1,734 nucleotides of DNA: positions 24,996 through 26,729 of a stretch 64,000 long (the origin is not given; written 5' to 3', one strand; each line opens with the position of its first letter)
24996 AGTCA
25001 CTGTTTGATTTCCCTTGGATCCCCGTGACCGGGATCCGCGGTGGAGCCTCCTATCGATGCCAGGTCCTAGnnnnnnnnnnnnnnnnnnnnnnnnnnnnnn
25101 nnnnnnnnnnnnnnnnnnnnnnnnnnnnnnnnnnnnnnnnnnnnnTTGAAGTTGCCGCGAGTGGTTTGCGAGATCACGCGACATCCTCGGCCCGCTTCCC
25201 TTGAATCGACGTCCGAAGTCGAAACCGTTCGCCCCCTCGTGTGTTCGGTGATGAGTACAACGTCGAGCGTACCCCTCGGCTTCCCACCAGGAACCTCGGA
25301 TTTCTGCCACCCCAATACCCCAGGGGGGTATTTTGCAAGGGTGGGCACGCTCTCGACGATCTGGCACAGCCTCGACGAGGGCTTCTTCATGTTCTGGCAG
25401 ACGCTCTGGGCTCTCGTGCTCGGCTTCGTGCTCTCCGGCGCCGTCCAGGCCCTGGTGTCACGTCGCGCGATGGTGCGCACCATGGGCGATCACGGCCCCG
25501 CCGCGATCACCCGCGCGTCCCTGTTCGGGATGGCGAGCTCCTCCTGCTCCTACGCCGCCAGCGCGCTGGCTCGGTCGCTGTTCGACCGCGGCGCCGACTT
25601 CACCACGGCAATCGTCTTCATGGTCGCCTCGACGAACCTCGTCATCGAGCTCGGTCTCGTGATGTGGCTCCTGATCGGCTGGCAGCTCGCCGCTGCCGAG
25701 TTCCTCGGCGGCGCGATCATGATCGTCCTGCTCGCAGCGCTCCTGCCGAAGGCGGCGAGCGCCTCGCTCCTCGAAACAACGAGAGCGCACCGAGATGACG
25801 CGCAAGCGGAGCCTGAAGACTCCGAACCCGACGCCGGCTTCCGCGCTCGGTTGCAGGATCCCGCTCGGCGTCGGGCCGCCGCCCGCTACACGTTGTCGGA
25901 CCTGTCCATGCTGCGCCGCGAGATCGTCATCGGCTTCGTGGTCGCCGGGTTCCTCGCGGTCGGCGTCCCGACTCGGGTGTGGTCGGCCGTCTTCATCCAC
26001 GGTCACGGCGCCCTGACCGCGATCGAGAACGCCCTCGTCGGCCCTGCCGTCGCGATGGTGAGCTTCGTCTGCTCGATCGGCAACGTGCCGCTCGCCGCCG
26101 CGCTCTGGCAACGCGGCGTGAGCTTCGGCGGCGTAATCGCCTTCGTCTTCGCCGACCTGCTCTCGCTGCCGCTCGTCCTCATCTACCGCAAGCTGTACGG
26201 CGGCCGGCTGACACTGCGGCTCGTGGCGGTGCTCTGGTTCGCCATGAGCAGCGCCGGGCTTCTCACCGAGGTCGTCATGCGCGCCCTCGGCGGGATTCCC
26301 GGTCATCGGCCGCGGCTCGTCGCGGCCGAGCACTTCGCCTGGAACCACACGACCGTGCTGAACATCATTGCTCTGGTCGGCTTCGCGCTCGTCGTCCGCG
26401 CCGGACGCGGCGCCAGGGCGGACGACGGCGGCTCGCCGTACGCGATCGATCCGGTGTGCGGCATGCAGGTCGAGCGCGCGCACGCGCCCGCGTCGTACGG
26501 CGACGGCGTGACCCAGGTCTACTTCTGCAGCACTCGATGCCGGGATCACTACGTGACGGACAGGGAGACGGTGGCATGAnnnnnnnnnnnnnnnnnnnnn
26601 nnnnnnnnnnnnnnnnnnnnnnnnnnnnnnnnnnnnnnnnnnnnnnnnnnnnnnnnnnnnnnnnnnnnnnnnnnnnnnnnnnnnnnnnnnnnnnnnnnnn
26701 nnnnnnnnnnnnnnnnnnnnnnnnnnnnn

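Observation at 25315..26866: RicR/CsoR-type operator + YHS-domain-fused DUF318 permease + csoR: compact copper-responsive operon abutting the tmRNA promoter region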

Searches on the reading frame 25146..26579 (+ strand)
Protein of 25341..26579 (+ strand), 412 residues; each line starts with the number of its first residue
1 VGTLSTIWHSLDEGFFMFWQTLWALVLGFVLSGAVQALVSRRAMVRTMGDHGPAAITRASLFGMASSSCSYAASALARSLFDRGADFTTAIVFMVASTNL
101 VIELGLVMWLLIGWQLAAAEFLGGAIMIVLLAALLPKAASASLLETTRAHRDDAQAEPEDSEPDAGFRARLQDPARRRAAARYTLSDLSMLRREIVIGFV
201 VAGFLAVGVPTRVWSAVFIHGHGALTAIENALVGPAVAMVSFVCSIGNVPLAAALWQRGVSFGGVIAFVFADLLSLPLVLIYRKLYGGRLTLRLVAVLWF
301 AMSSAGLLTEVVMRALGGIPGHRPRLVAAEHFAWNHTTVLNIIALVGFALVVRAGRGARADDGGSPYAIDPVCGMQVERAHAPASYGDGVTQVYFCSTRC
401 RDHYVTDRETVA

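Call 4: search_protein_families(library=pfam, proteins=[window:25341-26579:+], max_evalue=0.01)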
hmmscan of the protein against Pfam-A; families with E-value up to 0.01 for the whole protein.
window:25341-26579:+ (412 aa): 1 family
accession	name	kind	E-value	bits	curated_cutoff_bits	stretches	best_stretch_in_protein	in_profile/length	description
PF03773.19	ArsP_1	-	1.7e-60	205.1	32.3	1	17-310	12-293/294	Predicted permease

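Call 8: search_protein_families(library=ncbifam, proteins=[window:25341-26579:+], max_evalue=1)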
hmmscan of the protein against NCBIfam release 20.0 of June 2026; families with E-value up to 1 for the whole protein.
window:25341-26579:+ (412 aa): 2 families
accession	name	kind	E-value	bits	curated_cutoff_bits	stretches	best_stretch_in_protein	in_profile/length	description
NF040736.1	efflux_SaoE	equivalog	4.5e-18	65.6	325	1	23-313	21-298/352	efflux transporter SaoE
NF033936.1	CuZnOut_SO0444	equivalog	1.6e-16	60.4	300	1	25-318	12-318/351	SO_0444 family Cu/Zn efflux transporter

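Call 9: find_homologous_proteins(query=window:25341-26579:+, max_evalue=1e-10)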
Query window:25341-26579:+ (412 aa): 8000 proteins with E <= 1e-10 among 8000 candidates; the best 120 are listed.
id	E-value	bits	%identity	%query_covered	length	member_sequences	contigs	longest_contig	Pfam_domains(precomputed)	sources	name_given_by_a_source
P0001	3.6e-265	897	100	100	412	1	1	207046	PF03773.20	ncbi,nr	ncbi:MAG TPA: permease [Mycobacteriales bacterium]|nr:permease [Mycobacteriales bacterium]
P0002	2.0e-201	688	79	99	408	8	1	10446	PF03773.20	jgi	jgi:uncharacterized membrane protein YraQ (UPF0718 family)/YHS domain-containing protein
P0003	5.5e-199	680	76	99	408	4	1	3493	PF03773.20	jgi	jgi:uncharacterized membrane protein YraQ (UPF0718 family)/YHS domain-containing protein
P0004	5.5e-199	680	77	99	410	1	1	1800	PF03773.20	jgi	jgi:uncharacterized membrane protein YraQ (UPF0718 family)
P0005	1.3e-197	675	77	97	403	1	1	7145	PF03773.20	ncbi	-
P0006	5.2e-195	666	75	99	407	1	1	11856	PF03773.20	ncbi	ncbi:MAG: permease [Mycobacteriales bacterium]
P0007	1.1e-193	662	75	99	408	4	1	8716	PF03773.20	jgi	jgi:uncharacterized membrane protein YraQ (UPF0718 family)/YHS domain-containing protein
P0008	5.8e-193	660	77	96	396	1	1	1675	PF03773.20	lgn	-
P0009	2.8e-192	657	76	98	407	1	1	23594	PF03773.20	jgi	jgi:uncharacterized protein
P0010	4.3e-191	654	74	99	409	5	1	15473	PF03773.20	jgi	jgi:uncharacterized membrane protein YraQ (UPF0718 family)/YHS domain-containing protein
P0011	3.4e-190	651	75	97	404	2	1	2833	PF03773.20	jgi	jgi:hypothetical protein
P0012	1.6e-189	648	74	99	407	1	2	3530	PF04945.20,PF03773.20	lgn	-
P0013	8.0e-189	646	73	99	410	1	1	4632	PF03773.20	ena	-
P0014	8.0e-189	646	73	99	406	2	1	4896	PF04945.20,PF03773.20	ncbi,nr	ncbi:MAG TPA: permease [Mycobacteriales bacterium]|nr:permease [Mycobacteriales bacterium]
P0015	1.4e-188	645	73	99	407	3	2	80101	PF03773.20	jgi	jgi:uncharacterized membrane protein YraQ (UPF0718 family)/YHS domain-containing protein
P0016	3.9e-188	644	74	97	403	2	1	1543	PF03773.20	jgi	jgi:hypothetical protein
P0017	1.7e-187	642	75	97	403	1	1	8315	PF03773.20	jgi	jgi:uncharacterized membrane protein YraQ (UPF0718 family)/YHS domain-containing protein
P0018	6.2e-176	604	79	87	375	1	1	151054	PF03773.20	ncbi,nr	ncbi:MAG TPA: permease [Mycobacteriales bacterium]|nr:permease [Mycobacteriales bacterium]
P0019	2.2e-175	602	69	98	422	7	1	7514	PF03773.20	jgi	jgi:uncharacterized membrane protein YraQ (UPF0718 family)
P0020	1.6e-171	589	68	100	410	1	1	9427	PF03773.20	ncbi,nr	ncbi:MAG TPA: permease [Mycobacteriales bacterium]|nr:permease [Mycobacteriales bacterium]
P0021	4.8e-170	584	69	99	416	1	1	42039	PF03773.20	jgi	jgi:hypothetical protein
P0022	1.0e-168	580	65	98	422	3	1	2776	PF03773.20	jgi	jgi:uncharacterized membrane protein YraQ (UPF0718 family)/YHS domain-containing protein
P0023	3.1e-168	578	69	95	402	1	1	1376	PF03773.20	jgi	jgi:uncharacterized protein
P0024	8.8e-168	577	65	99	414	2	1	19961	PF03773.20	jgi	jgi:uncharacterized protein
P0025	1.1e-167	576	67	97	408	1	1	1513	PF03773.20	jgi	jgi:uncharacterized membrane protein YraQ (UPF0718 family)/YHS domain-containing protein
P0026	1.3e-167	576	66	99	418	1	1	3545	PF03773.20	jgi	jgi:uncharacterized membrane protein YraQ (UPF0718 family)/YHS domain-containing protein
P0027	3.0e-167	575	67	98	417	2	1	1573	PF03773.20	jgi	jgi:hypothetical protein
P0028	3.9e-167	575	67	97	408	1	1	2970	PF03773.20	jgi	jgi:hypothetical protein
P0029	4.6e-167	574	66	99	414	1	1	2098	PF03773.20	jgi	jgi:uncharacterized membrane protein YraQ (UPF0718 family)/YHS domain-containing protein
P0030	8.6e-166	570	66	97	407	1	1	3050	PF03773.20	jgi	jgi:hypothetical protein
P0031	2.2e-165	569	67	97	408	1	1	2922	PF03773.20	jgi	-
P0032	3.9e-165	568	65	99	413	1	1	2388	PF03773.20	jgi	jgi:hypothetical protein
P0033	4.6e-165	568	66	97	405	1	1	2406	PF03773.20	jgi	jgi:hypothetical protein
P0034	6.2e-165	567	65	98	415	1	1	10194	PF03773.20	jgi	jgi:uncharacterized membrane protein YraQ (UPF0718 family)/YHS domain-containing protein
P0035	2.2e-164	566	65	99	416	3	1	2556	PF03773.20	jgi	jgi:uncharacterized membrane protein YraQ (UPF0718 family)/YHS domain-containing protein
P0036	1.1e-163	563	65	99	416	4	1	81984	PF04945.20,PF03773.20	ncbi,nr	ncbi:MAG TPA: permease [Mycobacteriales bacterium]|nr:permease [Mycobacteriales bacterium]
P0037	1.2e-163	563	67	99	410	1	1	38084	PF03773.20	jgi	jgi:uncharacterized membrane protein YraQ (UPF0718 family)/YHS domain-containing protein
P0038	3.8e-163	562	68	97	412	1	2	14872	PF03773.20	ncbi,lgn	-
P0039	7.3e-163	561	66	97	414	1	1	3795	PF03773.20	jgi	jgi:hypothetical protein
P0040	1.3e-162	560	67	97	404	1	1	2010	PF03773.20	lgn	-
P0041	1.8e-162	559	66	98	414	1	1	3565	PF03773.20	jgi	jgi:uncharacterized membrane protein YraQ (UPF0718 family)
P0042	1.3e-161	557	77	84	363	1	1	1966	PF03773.20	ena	-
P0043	3.3e-160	552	64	99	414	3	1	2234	PF03773.20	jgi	jgi:uncharacterized membrane protein YraQ (UPF0718 family)/YHS domain-containing protein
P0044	8.9e-160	550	66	97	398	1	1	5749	PF03773.20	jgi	jgi:uncharacterized membrane protein YraQ (UPF0718 family)/YHS domain-containing protein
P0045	1.3e-159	550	65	97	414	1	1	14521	PF03773.20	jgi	jgi:hypothetical protein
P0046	2.4e-159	549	63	100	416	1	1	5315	PF03773.20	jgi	jgi:uncharacterized membrane protein YraQ (UPF0718 family)/YHS domain-containing protein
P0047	5.0e-159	548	64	99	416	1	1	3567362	PF04945.20,PF03773.20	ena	-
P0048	6.1e-159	548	66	97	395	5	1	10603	PF03773.20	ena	-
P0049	9.8e-158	544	62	99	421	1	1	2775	PF04945.20,PF03773.20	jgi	jgi:uncharacterized membrane protein YraQ (UPF0718 family)/YHS domain-containing protein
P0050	1.1e-157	544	63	98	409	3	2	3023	PF03773.20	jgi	jgi:hypothetical protein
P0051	4.0e-157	542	62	98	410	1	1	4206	PF03773.20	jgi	jgi:hypothetical protein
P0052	5.3e-157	541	63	98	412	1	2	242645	PF03773.20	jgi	jgi:uncharacterized protein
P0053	7.2e-157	541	73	89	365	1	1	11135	PF03773.20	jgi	jgi:uncharacterized membrane protein YraQ (UPF0718 family)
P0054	1.1e-156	540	63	99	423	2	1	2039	PF03773.20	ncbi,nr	ncbi:MAG TPA: permease [Frankiaceae bacterium]|nr:permease [Frankiaceae bacterium]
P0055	1.9e-156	540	63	97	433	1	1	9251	PF04945.20,PF03773.20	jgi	jgi:uncharacterized membrane protein YraQ (UPF0718 family)/YHS domain-containing protein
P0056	4.2e-156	538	58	99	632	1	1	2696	PF06467.21,PF04945.20,PF03773.20,PF05573.19,PF24273.2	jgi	jgi:YHS domain-containing protein/uncharacterized membrane protein YraQ (UPF0718 family)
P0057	5.5e-156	538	61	98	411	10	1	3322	PF03773.20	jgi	jgi:uncharacterized protein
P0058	1.1e-155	537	61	99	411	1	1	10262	PF03773.20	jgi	jgi:uncharacterized membrane protein YraQ (UPF0718 family)/YHS domain-containing protein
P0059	1.7e-155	536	61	99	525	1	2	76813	PF04945.20,PF03773.20,PF24273.2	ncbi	ncbi:MAG: permease [Marmoricola sp.]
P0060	1.8e-155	536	64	97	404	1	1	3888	PF03773.20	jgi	jgi:uncharacterized membrane protein YraQ (UPF0718 family)/YHS domain-containing protein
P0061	3.0e-155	536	61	98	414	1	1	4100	PF03773.20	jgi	jgi:uncharacterized membrane protein YraQ (UPF0718 family)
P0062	8.8e-155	534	59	99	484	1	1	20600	PF04945.20,PF03773.20,PF24273.2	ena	-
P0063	1.3e-154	533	61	99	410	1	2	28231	PF03773.20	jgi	jgi:uncharacterized membrane protein YraQ (UPF0718 family)/YHS domain-containing protein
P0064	2.0e-154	533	65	94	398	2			PF03773.20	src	-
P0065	2.0e-154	533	61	98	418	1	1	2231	PF04945.20,PF03773.20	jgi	jgi:uncharacterized protein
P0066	2.2e-154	533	61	99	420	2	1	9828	PF04945.20,PF03773.20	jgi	jgi:uncharacterized protein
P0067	2.2e-154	533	73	87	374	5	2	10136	PF03773.20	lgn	-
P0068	2.4e-154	533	62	98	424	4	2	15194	PF03773.20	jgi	jgi:uncharacterized membrane protein YraQ (UPF0718 family)/YHS domain-containing protein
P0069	2.9e-154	532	63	98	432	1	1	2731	PF03773.20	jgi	jgi:uncharacterized membrane protein YraQ (UPF0718 family)/YHS domain-containing protein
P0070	3.2e-154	532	61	98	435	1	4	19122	PF04945.20,PF03773.20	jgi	jgi:uncharacterized membrane protein YraQ (UPF0718 family)/YHS domain-containing protein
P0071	9.0e-154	531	60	100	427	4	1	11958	PF04945.20,PF03773.20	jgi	jgi:uncharacterized membrane protein YraQ (UPF0718 family)/YHS domain-containing protein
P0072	4.3e-153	528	71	84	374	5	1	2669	PF03773.20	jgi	jgi:uncharacterized membrane protein YraQ (UPF0718 family)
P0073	5.5e-153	528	61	99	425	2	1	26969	PF03773.20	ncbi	ncbi:MAG TPA: permease [Streptosporangiaceae bacterium]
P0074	5.9e-153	528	61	100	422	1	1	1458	PF03773.20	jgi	jgi:uncharacterized membrane protein YraQ (UPF0718 family)/YHS domain-containing protein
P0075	6.3e-153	528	61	99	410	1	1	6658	PF03773.20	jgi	jgi:uncharacterized membrane protein YraQ (UPF0718 family)/YHS domain-containing protein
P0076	1.5e-152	527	63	97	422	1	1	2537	PF03773.20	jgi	jgi:uncharacterized membrane protein YraQ (UPF0718 family)/YHS domain-containing protein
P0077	2.9e-152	526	59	99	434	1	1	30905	PF04945.20,PF03773.20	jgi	jgi:uncharacterized membrane protein YraQ (UPF0718 family)/YHS domain-containing protein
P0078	4.7e-152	525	61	99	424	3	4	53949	PF03773.20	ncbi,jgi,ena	-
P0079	9.9e-152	524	59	97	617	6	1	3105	PF04945.20,PF03773.20,PF24273.2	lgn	-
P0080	1.0e-151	524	61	100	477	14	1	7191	PF03773.20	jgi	jgi:uncharacterized protein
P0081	3.6e-151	522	60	98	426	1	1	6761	PF03773.20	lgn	-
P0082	3.6e-151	522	61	100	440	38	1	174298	PF03773.20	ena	-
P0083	4.6e-151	522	60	98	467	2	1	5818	PF03773.20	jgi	jgi:uncharacterized protein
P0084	4.7e-151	522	62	98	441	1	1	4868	PF03773.20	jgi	jgi:uncharacterized protein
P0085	5.5e-151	522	59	98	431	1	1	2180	PF04945.20,PF03773.20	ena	-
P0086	6.9e-151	521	58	100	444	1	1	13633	PF03773.20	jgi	jgi:uncharacterized membrane protein YraQ (UPF0718 family)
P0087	8.8e-151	521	60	99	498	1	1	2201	PF04945.20,PF03773.20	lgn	-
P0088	1.0e-150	521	61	97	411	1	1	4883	PF03773.20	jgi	jgi:hypothetical protein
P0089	1.2e-150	520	60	100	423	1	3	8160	PF03773.20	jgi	jgi:hypothetical protein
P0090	1.3e-150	520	62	98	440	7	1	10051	PF03773.20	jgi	jgi:uncharacterized membrane protein YraQ (UPF0718 family)/YHS domain-containing protein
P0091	2.3e-150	520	62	99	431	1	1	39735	PF03773.20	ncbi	-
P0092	2.3e-150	519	61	99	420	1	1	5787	PF03773.20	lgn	-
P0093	2.5e-150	519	61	99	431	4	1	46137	PF03773.20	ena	-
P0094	2.8e-150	519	58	100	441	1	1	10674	PF03773.20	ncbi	-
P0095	3.2e-150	519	62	99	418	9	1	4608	PF03773.20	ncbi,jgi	ncbi:MAG TPA: permease [Streptosporangiaceae bacterium]|jgi:hypothetical protein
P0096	4.1e-150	519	60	98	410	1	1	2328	PF03773.20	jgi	jgi:uncharacterized membrane protein YraQ (UPF0718 family)/YHS domain-containing protein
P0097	5.9e-150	518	61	100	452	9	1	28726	PF03773.20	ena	-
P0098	7.6e-150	518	56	97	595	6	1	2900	PF04945.20,PF03773.20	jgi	-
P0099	7.6e-150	518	61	98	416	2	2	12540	PF03773.20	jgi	jgi:uncharacterized protein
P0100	8.3e-150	518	59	99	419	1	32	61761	PF04945.20,PF03773.20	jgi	jgi:uncharacterized membrane protein YraQ (UPF0718 family)/YHS domain-containing protein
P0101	1.1e-149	517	60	99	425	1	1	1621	PF03773.20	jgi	jgi:uncharacterized protein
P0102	1.4e-149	517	61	100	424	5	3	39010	PF03773.20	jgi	jgi:uncharacterized membrane protein YraQ (UPF0718 family)/YHS domain-containing protein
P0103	2.2e-149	516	62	99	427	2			PF03773.20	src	-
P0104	3.3e-149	516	58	98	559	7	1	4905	PF04945.20,PF03773.20,PF24273.2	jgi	jgi:YHS domain-containing protein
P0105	4.1e-149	515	61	98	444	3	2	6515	PF03773.20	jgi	jgi:hypothetical protein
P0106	4.2e-149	515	62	98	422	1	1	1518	PF03773.20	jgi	jgi:uncharacterized protein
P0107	4.3e-149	515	61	95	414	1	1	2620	PF04945.20,PF03773.20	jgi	jgi:uncharacterized membrane protein YraQ (UPF0718 family)/YHS domain-containing protein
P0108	4.6e-149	515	56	100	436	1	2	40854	PF04945.20,PF03773.20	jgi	jgi:uncharacterized membrane protein YraQ (UPF0718 family)/YHS domain-containing protein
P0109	5.6e-149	515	62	98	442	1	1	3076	PF03773.20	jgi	jgi:uncharacterized membrane protein YraQ (UPF0718 family)/YHS domain-containing protein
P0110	9.5e-149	514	58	97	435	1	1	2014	PF04945.20,PF03773.20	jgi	jgi:uncharacterized membrane protein YraQ (UPF0718 family)/YHS domain-containing protein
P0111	1.2e-148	514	57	99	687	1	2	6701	PF04945.20,PF03773.20,PF24273.2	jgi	jgi:YHS domain-containing protein/uncharacterized membrane protein YraQ (UPF0718 family)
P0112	1.2e-148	514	63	98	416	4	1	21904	PF03773.20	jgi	jgi:uncharacterized membrane protein YraQ (UPF0718 family)/YHS domain-containing protein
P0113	1.3e-148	514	62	98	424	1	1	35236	PF03773.20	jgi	jgi:uncharacterized protein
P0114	2.3e-148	513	62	99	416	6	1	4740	PF03773.20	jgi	jgi:uncharacterized membrane protein YraQ (UPF0718 family)/YHS domain-containing protein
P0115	2.5e-148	513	57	99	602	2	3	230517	PF04945.20,PF03773.20,PF24273.2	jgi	-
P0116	2.6e-148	513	60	98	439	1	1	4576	PF03773.20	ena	-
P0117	2.7e-148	513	62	98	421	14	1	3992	PF03773.20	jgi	jgi:uncharacterized protein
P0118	3.2e-148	512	62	98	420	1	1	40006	PF03773.20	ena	-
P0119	5.1e-148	512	56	99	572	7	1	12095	PF04945.20,PF03773.20,PF24273.2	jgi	-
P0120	6.3e-148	511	60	100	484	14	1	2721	PF03773.20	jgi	jgi:uncharacterized protein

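Call 14: find_related_loci(query=A1, collection=genome_contigs, flank=4000)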
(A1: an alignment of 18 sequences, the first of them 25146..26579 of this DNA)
Query A1 (477 aa) in genome_contigs; peptide patterns used: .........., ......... (x = any residue, [..] = any of these).
600 stretches matched a pattern (row limit reached: there are more); 590 encode a relative of the query (tblastn E <= 1e-3); the best 80 are kept; 80 distinct loci.
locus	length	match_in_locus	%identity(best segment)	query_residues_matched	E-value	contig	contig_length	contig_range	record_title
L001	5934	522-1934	73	1-470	0e+0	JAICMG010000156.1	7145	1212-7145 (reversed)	MAG: Frankiaceae bacterium isolate LS_ISSM_2_bin.122 k141_1822806_length_7145_cov_27.2800, whole genome shotgun sequence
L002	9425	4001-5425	55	61-469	1e-139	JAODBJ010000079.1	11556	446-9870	MAG: Actinomycetes bacterium isolate RYN_51 scaffold_1378932, whole genome shotgun sequence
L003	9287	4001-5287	57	59-469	5e-139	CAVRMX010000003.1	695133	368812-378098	MAG: uncultured Actinomycetes bacterium isolate MFD05521.bin.3.92 genome assembly, contig: contig_12307, whole genome sh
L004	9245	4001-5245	55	75-475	3e-138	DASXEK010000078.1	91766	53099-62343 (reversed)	MAG TPA_asm: Acidimicrobiales bacterium isolate SMAG_U5110 k141_1888033, whole genome shotgun sequence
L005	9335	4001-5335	57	48-474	2e-137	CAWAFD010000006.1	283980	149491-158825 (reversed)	MAG: uncultured Actinomycetota bacterium isolate MFD09603.bin.3.79 genome assembly, contig: contig_21217, whole genome s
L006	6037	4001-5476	56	64-477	2e-135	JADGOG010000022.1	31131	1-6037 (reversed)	MAG: Acidimicrobiales bacterium isolate Chersky.37_4 contig-100_94, whole genome shotgun sequence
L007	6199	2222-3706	54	56-477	1e-135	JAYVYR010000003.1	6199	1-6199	MAG: Acidimicrobiaceae bacterium isolate GL85_UP_metabinner_2 GL85_UP_metabinner_2_2, whole genome shotgun sequence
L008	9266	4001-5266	56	60-474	6e-135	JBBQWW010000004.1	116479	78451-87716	MAG: Acidimicrobiales bacterium isolate Co_metawrap_2080 Cmw_2080_k141_3737849_length_116479_cov_11.9996, whole genome s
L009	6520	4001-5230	55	68-474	3e-134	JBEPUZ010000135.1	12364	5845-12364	MAG: Actinomycetota bacterium isolate 22E.metabat2_refined.036 NODE_4504_length_12364_cov_10.038346, whole genome shotgu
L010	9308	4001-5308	53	45-469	9e-134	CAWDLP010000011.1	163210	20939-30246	MAG: uncultured Acidimicrobiaceae bacterium isolate MFD04540.bin.2.101 genome assembly, contig: contig_39321, whole geno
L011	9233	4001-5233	55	69-472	1e-132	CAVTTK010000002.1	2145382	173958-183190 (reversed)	MAG: uncultured Acidimicrobiaceae bacterium isolate MFD09495.bin.2.54 genome assembly, contig: contig_139, whole genome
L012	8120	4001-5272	55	64-474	5e-133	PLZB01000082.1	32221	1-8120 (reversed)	MAG: Acidimicrobiaceae bacterium isolate palsa_743 73.20120700_P3D.200_contig_55374, whole genome shotgun sequence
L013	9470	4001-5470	55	72-475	3e-132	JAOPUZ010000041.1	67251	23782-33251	MAG: Frankiales bacterium isolate RYN_135 scaffold_3827889, whole genome shotgun sequence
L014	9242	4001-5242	56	69-472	1e-131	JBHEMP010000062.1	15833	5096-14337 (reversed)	MAG: Candidatus Dormibacteria bacterium isolate S3_bin.41.orig S3_k141_376359, whole genome shotgun sequence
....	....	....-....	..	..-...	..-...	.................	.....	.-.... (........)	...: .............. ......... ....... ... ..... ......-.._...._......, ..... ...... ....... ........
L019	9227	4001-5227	58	66-470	1e-129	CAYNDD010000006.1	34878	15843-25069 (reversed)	MAG TPA_asm: uncultured Frankiaceae bacterium isolate binchicken_co54_360 genome assembly, contig: NODE_2080_length_3487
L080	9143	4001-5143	44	65-431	2e-88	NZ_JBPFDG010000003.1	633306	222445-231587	Williamsia sp. MIQD14 MIQD-14_contig_3, whole genome shotgun sequence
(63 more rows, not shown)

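Call 26: search_solved_structures(query=window:25341-26579:+, max_evalue=1)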
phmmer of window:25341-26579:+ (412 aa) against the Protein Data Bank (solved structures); distinct sequences matched with E-value up to 1: 14.
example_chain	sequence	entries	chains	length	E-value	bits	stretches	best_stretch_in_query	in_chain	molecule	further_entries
5usq_A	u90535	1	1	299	0.76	12.3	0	187-246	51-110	TGF-beta receptor type-1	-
1rw8_A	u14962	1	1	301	0.77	12.3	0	187-246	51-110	TGF-beta receptor type I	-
5fri_A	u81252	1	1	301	0.77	12.3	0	187-246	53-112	TGF-BETA RECEPTOR TYPE-1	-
1vjy_A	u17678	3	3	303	0.78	12.2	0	187-246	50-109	TGF-beta receptor type I | TGF-beta receptor type-1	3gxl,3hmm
9f6x_A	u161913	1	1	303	0.78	12.2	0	187-246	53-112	TGF-beta receptor type-1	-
4x0m_A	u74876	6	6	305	0.79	12.2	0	187-246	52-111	TGF-beta receptor type-1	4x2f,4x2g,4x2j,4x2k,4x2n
2wot_A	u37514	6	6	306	0.8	12.2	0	187-246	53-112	TGF-BETA RECEPTOR TYPE-1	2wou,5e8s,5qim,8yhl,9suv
9j9d_A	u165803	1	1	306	0.8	12.2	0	187-246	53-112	TGF-beta receptor type-1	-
5e8t_A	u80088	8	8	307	0.8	12.2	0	187-246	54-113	TGF-beta receptor type-1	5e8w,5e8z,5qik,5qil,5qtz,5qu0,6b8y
3tzm_A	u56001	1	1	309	0.81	12.2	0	187-246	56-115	TGF-beta receptor type-1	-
1py5_A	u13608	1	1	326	0.91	12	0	187-246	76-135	TGF-beta receptor type I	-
5e8u_A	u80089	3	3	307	0.96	12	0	188-246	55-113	TGF-beta receptor type-1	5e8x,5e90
1b6c_B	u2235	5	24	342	0.96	12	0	187-246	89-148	TGF-B SUPERFAMILY RECEPTOR TYPE I | TGF-BETA RECEPTOR TYPE I | TGF-beta receptor type-1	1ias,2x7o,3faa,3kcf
8yhf_A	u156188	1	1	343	0.96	11.9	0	187-246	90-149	TGF-beta receptor type-1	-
